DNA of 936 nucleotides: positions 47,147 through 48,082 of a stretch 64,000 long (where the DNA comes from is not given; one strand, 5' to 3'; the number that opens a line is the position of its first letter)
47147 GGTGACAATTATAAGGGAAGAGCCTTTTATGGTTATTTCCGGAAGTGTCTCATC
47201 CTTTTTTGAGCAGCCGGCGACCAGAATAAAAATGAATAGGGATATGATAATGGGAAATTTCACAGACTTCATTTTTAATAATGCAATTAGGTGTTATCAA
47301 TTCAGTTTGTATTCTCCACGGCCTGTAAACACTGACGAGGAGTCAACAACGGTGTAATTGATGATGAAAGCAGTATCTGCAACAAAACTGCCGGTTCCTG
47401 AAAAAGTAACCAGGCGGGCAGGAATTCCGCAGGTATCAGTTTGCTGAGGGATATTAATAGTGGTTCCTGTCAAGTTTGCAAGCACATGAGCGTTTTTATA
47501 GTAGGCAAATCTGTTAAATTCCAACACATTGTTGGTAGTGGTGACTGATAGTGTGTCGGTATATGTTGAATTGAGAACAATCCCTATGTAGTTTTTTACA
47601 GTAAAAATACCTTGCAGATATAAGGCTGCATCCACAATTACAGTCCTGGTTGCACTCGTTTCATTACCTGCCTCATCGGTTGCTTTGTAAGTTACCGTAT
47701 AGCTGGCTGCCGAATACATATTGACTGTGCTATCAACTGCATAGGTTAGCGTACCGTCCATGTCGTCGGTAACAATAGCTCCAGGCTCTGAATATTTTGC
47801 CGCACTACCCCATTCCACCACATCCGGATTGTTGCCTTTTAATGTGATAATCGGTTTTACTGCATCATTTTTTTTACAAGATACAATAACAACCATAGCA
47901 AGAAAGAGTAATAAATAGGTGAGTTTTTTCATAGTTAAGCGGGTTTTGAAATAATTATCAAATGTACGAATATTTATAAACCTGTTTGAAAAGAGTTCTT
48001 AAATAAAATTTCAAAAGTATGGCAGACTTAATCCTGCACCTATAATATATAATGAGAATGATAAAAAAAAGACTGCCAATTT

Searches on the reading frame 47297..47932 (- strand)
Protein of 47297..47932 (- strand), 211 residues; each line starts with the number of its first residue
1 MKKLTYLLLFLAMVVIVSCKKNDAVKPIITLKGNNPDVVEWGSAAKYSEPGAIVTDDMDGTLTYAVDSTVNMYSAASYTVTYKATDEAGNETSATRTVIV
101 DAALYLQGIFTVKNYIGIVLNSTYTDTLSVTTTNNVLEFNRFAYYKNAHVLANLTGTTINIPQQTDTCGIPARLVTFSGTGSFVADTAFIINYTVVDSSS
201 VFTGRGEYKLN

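Call 60: search_protein_families(library=pfam, proteins=[window:47297-47932:-], max_evalue=0.001)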
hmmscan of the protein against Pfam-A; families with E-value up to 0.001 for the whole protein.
window:47297-47932:- (211 aa): 3 families
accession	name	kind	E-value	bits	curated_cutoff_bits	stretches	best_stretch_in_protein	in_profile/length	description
PF16403.11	Bact_surface_Ig-like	-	6.8e-15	55.3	27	1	29-100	1-71/71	Bacterial surface protein, Ig-like domain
PF19077.6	Big_13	-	0.00055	20.8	27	0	26-101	28-101/102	Bacterial Ig-like domain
PF17963.7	Big_9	-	0.00095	20.4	23.6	1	50-98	43-88/89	Bacterial Ig domain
